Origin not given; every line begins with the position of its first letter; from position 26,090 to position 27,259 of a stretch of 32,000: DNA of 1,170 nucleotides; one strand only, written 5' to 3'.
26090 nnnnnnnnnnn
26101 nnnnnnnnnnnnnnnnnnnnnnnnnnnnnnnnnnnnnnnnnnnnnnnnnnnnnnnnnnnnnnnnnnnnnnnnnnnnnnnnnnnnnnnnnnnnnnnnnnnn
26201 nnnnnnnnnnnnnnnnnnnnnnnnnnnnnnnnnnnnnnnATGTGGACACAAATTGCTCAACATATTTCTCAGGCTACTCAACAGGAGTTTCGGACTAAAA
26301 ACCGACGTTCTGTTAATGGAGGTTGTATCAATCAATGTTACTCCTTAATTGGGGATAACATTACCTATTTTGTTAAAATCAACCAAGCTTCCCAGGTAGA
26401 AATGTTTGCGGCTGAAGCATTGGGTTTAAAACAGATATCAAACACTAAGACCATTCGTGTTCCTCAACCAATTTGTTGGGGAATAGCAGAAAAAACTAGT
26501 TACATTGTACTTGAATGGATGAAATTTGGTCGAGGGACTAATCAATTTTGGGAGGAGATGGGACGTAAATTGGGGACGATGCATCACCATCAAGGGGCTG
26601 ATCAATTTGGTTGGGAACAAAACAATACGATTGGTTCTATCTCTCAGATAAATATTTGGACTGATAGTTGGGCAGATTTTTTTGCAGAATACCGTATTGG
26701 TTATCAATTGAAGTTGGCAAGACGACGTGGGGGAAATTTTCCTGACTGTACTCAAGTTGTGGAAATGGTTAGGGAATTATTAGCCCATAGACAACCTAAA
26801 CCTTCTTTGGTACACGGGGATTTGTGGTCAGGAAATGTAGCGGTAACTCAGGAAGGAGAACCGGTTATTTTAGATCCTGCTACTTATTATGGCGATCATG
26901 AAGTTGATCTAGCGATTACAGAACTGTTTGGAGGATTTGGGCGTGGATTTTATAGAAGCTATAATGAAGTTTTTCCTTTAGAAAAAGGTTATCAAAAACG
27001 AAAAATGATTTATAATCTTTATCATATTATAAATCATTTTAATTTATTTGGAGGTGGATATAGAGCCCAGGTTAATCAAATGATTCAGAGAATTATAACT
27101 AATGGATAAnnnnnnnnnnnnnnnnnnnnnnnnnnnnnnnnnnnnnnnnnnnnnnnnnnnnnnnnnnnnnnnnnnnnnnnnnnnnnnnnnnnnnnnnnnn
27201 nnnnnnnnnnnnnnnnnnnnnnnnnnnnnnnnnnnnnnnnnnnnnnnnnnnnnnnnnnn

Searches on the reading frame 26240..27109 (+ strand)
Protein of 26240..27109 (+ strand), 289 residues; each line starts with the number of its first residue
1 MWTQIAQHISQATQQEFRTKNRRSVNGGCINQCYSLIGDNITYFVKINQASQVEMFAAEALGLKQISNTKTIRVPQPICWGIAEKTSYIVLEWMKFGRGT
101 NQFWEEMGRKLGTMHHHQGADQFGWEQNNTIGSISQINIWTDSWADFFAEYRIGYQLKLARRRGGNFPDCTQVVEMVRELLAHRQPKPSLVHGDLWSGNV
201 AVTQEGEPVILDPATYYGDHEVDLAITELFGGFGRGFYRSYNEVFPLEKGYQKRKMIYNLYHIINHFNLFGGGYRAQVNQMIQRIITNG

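Call 8: search_protein_families(library=pfam, proteins=[window:26240-27109:+], max_evalue=0.01)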
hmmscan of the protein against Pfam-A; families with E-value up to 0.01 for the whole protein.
window:26240-27109:+ (289 aa): 2 families
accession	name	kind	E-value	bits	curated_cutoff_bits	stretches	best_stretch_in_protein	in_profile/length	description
PF03881.20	Fructosamin_kin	-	7.2e-120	400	22.4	1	1-287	1-287/288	Fructosamine kinase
PF01636.29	APH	-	6.6e-12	46.1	23.2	1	24-227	4-209/239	Phosphotransferase enzyme family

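Call 12: find_related_loci(query=window:26240-27109:+, collection=genome_contigs, flank=10000)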
Query window:26240-27109:+ (289 aa) in genome_contigs; peptide patterns used: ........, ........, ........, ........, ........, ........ (x = any residue, [..] = any of these).
40 stretches matched a pattern; 21 encode a relative of the query (tblastn E <= 1e-3); 20 distinct loci.
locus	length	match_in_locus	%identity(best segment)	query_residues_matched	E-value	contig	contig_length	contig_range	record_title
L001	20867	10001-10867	89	1-289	0e+0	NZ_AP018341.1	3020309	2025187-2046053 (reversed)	Cyanobacterium endosymbiont of Rhopalodia gibberula isolate cyanobacterium endosymbiont of Rhopalodia gibberula isolate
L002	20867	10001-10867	89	1-289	2e-179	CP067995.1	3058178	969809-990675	MAG: cyanobacterium endosymbiont of Rhopalodia gibba isolate 17Bon1-SB chromosome, complete genome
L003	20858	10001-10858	83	1-286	1e-166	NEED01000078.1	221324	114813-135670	Unicellular cyanobacterium SU2 NODE_7_length_221324_cov_74.5062_comp, whole genome shotgun sequence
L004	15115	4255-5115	75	1-287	1e-151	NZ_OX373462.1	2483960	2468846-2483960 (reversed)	Cyanobacterium sp. uoEpiScrs1 isolate 25016 chromosome 1, complete sequence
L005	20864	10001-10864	86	1-288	5e-176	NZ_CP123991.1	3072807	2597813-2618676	Cyanobacterium endosymbiont of Epithemia clementina EcSB isolate Gazos Creek chromosome, complete genome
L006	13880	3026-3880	66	1-285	5e-131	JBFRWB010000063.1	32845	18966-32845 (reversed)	MAG: Microcystaceae cyanobacterium isolate coassembly_bin.85 coaB85_c_000005613326, whole genome shotgun sequence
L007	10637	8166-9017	65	1-284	1e-129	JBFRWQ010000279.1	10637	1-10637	MAG: Microcystaceae cyanobacterium isolate 02_in_wo_sediment_bin.3 02InwoSedB3_c_000000543267, whole genome shotgun sequ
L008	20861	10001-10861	61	1-287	1e-128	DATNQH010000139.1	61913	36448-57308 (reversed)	MAG TPA_asm: Leptolyngbyaceae cyanobacterium isolate SMAG_U16502 k141_67577, whole genome shotgun sequence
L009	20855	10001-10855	62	1-285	1e-123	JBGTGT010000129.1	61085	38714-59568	MAG: Microcystaceae cyanobacterium isolate JTS-RE221 k141_5692385, whole genome shotgun sequence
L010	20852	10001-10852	52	1-286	3e-100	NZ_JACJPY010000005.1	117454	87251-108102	Pseudanabaena cinerea FACHB-1277 contig5, whole genome shotgun sequence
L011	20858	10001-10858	62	1-287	5e-125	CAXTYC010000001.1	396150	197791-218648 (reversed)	MAG TPA_asm: uncultured Chroococcidiopsis sp. isolate public_SRR1531569_metawrap_bin.6 genome assembly, contig: public_S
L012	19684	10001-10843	41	1-285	2e-70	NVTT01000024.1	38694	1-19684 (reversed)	MAG: Gammaproteobacteria bacterium isolate NORP108 Contig_source1382A_2589, whole genome shotgun sequence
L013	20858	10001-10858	40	2-287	4e-68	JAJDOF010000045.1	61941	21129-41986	MAG: Gammaproteobacteria bacterium isolate MASabin.5 k141_1698444, whole genome shotgun sequence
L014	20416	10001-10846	39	5-281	6e-66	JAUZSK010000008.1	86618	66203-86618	MAG: Enterobacterales bacterium isolate Faavne_M6_B3 Faavne_M6_B3-contig_1136_pilon, whole genome shotgun sequence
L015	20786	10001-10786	43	25-286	1e-64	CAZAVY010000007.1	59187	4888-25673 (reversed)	MAG TPA_asm: uncultured Gammaproteobacteria bacterium isolate binchicken_co24_146 genome assembly, contig: NODE_106_leng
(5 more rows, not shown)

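Call 41: find_encoding_contigs(protein=window:26240-27109:+, flank=10000, max_places=3)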
Protein window:26240-27109:+ (289 aa): 2 contigs read that carry it; 2 places shown.
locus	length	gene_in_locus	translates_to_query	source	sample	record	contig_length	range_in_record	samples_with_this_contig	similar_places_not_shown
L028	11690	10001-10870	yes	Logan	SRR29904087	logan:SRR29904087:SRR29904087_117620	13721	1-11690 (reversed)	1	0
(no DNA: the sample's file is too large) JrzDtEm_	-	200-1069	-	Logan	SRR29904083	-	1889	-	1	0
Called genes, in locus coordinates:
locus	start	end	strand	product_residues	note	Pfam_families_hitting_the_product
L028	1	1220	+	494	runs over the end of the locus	PF27677:EGY3_M, PF02163:Peptidase_M50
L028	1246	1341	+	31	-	-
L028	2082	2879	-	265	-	PF11353:DUF3153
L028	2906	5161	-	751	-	PF08206:OB_RNB, PF17876:CSD2, PF00773:RNB, PF00575:S1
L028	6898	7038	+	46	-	-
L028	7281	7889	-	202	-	PF00574:CLP_protease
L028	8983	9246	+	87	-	-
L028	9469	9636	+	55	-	PF05193:Peptidase_M16_C (weak)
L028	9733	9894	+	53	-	-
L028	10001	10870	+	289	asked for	PF03881:Fructosamin_kin, PF01636:APH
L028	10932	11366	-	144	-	-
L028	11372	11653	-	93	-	-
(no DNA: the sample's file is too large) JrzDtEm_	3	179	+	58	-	?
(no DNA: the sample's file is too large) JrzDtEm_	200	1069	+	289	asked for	PF03881:Fructosamin_kin, PF01636:APH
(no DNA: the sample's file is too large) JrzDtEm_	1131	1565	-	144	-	-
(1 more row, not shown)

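Call 59: search_protein_families(library=ncbifam, proteins=[window:26240-27109:+], max_evalue=0.001)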
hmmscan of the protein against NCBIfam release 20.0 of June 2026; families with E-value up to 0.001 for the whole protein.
window:26240-27109:+ (289 aa): 0 families
